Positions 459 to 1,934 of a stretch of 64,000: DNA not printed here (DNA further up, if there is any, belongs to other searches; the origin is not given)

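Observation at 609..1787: Tubulin/CetZ-like GTPase in an otherwise typical bacterial chromosome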

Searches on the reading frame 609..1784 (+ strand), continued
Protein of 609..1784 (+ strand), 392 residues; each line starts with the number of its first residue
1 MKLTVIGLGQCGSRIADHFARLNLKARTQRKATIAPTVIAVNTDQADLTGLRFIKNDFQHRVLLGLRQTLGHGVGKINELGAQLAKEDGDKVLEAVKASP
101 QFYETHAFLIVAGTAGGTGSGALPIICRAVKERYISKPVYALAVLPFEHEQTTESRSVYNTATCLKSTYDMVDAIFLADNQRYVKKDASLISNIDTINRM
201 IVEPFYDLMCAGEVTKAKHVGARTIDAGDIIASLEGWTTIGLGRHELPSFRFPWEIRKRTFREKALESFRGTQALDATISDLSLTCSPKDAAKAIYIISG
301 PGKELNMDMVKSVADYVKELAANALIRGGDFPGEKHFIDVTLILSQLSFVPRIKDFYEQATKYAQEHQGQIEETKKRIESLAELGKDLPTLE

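Call 10: find_related_loci(query=window:609-1784:+, collection=genome_contigs, flank=10000)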
Query window:609-1784:+ (392 aa) in genome_contigs; peptide patterns used: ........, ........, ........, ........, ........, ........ (x = any residue, [..] = any of these).
71 stretches matched a pattern; 35 encode a relative of the query (tblastn E <= 1e-3); 35 distinct loci.
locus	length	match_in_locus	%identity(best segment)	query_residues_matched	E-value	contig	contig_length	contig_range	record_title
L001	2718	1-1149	97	10-392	0e+0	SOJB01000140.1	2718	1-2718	MAG: Dehalococcoidia bacterium isolate E29_bin54 NODE_29902_length_2718_cov_24.185881, whole genome shotgun sequence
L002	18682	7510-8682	94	1-391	0e+0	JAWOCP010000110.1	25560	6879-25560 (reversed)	MAG: Dehalococcoidia bacterium isolate BLK5-1.bin.32 k191_781144, whole genome shotgun sequence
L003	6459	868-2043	93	1-392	0e+0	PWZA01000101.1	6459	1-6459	MAG: Dehalococcoidia bacterium isolate T3Sed10_156R1 T3-Sed10-C32743, whole genome shotgun sequence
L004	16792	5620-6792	92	1-391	0e+0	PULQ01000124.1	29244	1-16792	MAG: Dehalococcoidia bacterium isolate B1Sed10_42R1 B1-Sed10-C1275, whole genome shotgun sequence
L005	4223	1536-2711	92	1-392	0e+0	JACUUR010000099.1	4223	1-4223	MAG: Dehalococcoidia bacterium isolate Kmv36 NODE_9693_length_4223_cov_10.964971, whole genome shotgun sequence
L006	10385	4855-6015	92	1-387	0e+0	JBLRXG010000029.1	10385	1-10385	MAG: Dehalococcoidia bacterium isolate TamC05-31 NODE_29_length_10385_cov_2.818296, whole genome shotgun sequence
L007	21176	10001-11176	89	1-392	0e+0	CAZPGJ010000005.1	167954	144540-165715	MAG TPA_asm: uncultured Dehalococcoidales bacterium isolate binchicken_co294_83 genome assembly, contig: NODE_145_length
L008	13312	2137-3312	89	1-392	0e+0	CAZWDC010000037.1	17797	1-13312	MAG TPA_asm: uncultured Dehalococcoidales bacterium isolate SRP231805_co4_166 genome assembly, contig: k141_235053, whol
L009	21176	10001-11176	89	1-392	0e+0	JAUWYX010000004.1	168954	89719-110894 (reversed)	MAG: Dehalococcoidia bacterium isolate CSMAG_2721 CSMAG_2721_k141_1869_length_168954_cov_92.9880, whole genome shotgun s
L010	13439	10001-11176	88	1-392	0e+0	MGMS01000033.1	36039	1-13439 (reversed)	MAG: Chloroflexi bacterium RBG_13_51_36 RBG_13_scaffold_349, whole genome shotgun sequence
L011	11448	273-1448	88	1-392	0e+0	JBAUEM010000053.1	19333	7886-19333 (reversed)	MAG: Dehalococcoidia bacterium isolate MFD13097_ilm_asm_bin13 k127_345874, whole genome shotgun sequence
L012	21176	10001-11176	86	1-392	0e+0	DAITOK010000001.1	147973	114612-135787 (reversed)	MAG TPA_asm: Chloroflexota bacterium isolate CTOTU21527 NODE_83_length_147973_cov_26.123264, whole genome shotgun sequen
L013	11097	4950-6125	87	1-392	0e+0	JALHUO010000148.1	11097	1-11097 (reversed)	MAG: Dehalococcoidia bacterium isolate PFL52 seq_3097441, whole genome shotgun sequence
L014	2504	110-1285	86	1-392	0e+0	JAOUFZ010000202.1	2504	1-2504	MAG: Dehalococcoidia bacterium isolate 4_1_July_SF_Bin57 4_1_July_SF_Bin57_scaffold_31271_c1, whole genome shotgun seque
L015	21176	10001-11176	87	1-392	0e+0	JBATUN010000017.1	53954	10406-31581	MAG: Dehalococcoidia bacterium isolate MFD12951_ilm_asm_bin17 k127_32902, whole genome shotgun sequence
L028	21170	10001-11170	54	1-391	2e-147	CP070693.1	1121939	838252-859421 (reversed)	MAG: Dehalococcoidia bacterium isolate bin61 chromosome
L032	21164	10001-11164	54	1-390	1e-135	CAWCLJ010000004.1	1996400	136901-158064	MAG: uncultured Chloroflexia bacterium isolate MFD03726.bin.1.62 genome assembly, contig: contig_34126, whole genome sho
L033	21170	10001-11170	51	1-391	8e-130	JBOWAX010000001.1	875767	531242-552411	MAG: Dehalogenimonas sp. isolate TCA1 NODE_3_length_875767_cov_129.190603, whole genome shotgun sequence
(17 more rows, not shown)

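Call 29: search_protein_representatives(protein=window:609-1784:+)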
Query: 392 residues. Proteins with E-value up to 0.001 (for the whole library): 1508; up to 1e-10: 261; up to 1e-30: 70. The best 150 are listed.
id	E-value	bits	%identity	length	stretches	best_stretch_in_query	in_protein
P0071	2.3e-229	777.4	88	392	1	1-392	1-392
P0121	1.7e-96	340.2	44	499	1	1-389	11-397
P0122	5.1e-95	335.3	45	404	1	2-362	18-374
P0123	3.8e-92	325.8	44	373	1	1-389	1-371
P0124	2.7e-90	319.7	57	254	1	1-239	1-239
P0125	2.1e-89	316.8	43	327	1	82-391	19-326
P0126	3.5e-89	316.1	55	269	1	130-391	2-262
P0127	5.4e-89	315.5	42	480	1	1-380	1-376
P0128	7.7e-83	295.2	39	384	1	2-384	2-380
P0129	1.7e-82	294.1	39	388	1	1-391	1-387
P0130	8.9e-80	285.1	38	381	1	1-391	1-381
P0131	1.8e-79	284.1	39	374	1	1-375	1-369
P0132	1.2e-78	281.4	41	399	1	2-362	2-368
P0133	4.5e-77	276.3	62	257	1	1-205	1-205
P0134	1.7e-76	274.3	39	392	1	1-392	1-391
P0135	3.1e-72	260.3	38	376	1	24-382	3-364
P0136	3.5e-72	260.2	41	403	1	1-391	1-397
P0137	1.3e-71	258.3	41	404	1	1-391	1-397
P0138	1.7e-70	254.6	37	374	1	1-356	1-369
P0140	3.7e-68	246.9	37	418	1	1-391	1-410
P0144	5.8e-54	200.2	36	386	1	1-376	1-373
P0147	4.4e-51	190.7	34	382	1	1-391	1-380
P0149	2.6e-48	181.6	37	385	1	5-350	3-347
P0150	5.9e-47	177.1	34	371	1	1-366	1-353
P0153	1.4e-44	169.3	34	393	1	1-389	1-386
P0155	5.5e-43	164.1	31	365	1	1-360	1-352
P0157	4.1e-42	161.2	36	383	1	1-376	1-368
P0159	9.5e-41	156.7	32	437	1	1-378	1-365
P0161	2.2e-40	155.5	32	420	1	1-391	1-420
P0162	2.4e-40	155.4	33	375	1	1-365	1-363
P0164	1.9e-39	152.5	32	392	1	1-373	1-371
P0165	7.4e-39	150.5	35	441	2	1-245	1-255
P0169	3.6e-37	144.9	36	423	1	33-349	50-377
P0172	2.5e-36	142.2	30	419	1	1-390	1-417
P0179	1.9e-32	129.4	30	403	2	1-239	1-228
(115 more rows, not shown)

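Call 31: list_cluster_members(proteins=[P0121, P0122, P0123, P0127, P0128, P0129, P0130, P0131, P0132, P0134])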
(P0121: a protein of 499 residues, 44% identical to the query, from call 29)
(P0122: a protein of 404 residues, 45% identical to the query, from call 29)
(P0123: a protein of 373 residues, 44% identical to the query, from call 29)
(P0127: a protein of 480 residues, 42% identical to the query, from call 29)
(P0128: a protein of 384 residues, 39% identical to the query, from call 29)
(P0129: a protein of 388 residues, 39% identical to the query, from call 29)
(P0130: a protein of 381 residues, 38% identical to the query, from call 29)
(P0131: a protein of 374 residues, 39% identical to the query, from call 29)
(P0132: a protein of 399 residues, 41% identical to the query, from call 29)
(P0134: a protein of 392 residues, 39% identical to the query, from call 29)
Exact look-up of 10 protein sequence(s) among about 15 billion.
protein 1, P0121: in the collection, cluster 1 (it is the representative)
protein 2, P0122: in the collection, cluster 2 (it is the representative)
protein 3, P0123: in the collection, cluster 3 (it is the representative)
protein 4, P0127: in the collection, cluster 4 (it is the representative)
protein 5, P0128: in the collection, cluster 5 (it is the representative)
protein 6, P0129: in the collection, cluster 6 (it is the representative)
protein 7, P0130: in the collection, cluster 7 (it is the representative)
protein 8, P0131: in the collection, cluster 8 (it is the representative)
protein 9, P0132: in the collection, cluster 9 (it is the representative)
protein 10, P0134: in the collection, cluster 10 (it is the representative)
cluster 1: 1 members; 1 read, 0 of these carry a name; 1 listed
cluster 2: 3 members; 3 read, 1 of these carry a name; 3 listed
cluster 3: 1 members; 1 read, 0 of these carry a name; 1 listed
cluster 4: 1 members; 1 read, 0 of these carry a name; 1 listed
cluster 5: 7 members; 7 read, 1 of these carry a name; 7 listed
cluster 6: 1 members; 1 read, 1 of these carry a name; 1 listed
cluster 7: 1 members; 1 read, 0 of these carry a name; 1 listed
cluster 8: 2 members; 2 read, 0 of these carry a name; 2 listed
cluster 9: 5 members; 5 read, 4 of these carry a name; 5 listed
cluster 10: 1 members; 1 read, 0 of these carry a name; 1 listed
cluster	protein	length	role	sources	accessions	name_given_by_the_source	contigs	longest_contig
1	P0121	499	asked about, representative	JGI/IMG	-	-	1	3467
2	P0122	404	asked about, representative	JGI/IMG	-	-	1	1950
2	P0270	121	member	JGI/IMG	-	cell division GTPase FtsZ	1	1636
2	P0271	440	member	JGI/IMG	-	-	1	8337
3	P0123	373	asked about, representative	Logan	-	-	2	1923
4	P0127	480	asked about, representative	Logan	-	-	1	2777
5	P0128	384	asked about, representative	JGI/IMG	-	-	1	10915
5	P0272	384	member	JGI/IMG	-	cell division GTPase FtsZ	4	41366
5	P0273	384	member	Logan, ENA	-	-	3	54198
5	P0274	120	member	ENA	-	-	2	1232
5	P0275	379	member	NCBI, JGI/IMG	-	-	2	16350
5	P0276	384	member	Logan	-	-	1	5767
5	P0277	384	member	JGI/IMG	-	-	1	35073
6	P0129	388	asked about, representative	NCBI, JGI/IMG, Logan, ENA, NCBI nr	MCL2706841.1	MAG: cell division protein FtsZ [Dehalococcoidia bacterium] | cell division protein FtsZ [Dehalococcoidia bacterium]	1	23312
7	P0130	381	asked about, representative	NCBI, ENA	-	-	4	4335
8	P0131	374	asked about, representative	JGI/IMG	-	-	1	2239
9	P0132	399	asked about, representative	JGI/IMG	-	cell division GTPase FtsZ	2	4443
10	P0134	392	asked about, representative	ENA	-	-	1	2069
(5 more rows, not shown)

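Call 33: search_dna_similar(query=window:609-1784:+, collection=plasmids, mode=protein, max_evalue=0.00001, max_rows=30)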
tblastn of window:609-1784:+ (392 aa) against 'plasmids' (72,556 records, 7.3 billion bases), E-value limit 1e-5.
Records with a match: 33; places in all: 34; records where one place covers at least 80% of the query: 18.
Best place of each record, by identity: <60% 33.
By first word of the organism name: Halobacterium 13; Halorussus 8; Haloarcula 2; Halorubrum 1; Salinigranum 1; Natrinema 1; Haloferax 1; Halorarius 1; Haloferacaceae 1; Haloglomus 1; and 3 more.
By predicted mobility (MOB-suite, as given by PLSDB): non-mobilizable 33.
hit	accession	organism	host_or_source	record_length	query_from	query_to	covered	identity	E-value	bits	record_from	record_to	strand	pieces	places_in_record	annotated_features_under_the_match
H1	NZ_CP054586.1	Halorubrum sp. CBA1229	solar salt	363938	1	391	100%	33.8%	3e-45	174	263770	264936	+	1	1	tubulin/FtsZ family protein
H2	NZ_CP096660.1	Halorussus limi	cell culture,saline soil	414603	1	387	99%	33.9%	2e-40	159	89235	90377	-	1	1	tubulin/FtsZ family protein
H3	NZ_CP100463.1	Salinigranum marinum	cell culture,Saline soil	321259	1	387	99%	33.7%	4e-41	162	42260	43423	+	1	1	tubulin/FtsZ family protein | hypothetical protein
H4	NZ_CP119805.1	Halorussus lipolyticus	cell culture,coastal saline-alkali land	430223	1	387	99%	33.2%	2e-42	166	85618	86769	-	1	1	tubulin/FtsZ family protein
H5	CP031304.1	Natrinema thermotolerans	Cell culture,Korean salt-fermented food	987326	1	391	100%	32.6%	2e-40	160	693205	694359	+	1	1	cell division protein FtsZ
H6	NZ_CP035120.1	Halorussus pelagicus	pure culture,salted brown alga Laminaria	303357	1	377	96%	33.6%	2e-41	163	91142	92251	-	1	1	tubulin/FtsZ family protein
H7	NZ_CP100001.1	Halorussus vallis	cell culture,saline soil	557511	1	381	97%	33.0%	2e-42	166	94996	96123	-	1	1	tubulin/FtsZ family protein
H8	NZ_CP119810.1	Halorussus caseinilyticus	cell culture,coastal saline-alkali land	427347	1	383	98%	32.7%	3e-41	162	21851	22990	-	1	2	tubulin/FtsZ family protein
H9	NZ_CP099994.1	Halorussus salilacus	cell culture,Substrate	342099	1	383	98%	32.7%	1e-40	160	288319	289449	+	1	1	tubulin/FtsZ family protein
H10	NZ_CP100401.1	Halorussus aquaticus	cell culture,saline soil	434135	1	375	96%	33.2%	6e-43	167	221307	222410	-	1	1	tubulin/FtsZ family protein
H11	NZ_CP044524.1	Halorussus halophilus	pure culture,marine solar saltern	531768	1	379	97%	32.7%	7e-40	158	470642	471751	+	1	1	tubulin/FtsZ family protein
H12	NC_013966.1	Haloferax volcanii DS2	-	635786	1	392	100%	30.9%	1e-27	122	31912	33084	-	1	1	tubulin/FtsZ family protein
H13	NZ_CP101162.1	Halorarius halobius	cell culture,salt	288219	1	392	100%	30.4%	1e-25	116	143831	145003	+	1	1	tubulin/FtsZ family protein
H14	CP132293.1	Haloferacaceae archaeon XH8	cell culture,Pickle salt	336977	1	392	100%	30.2%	2e-26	119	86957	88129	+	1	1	record has no annotation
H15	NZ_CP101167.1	Haloglomus halophilum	cell culture,salt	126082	1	392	100%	29.9%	7e-26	117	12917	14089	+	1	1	tubulin/FtsZ family protein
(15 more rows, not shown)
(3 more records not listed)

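Call 34: search_dna_similar(query=window:609-1784:+, collection=phages, mode=protein, max_evalue=0.00001, max_rows=20)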
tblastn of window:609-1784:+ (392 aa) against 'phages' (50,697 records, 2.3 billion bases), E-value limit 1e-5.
No match.
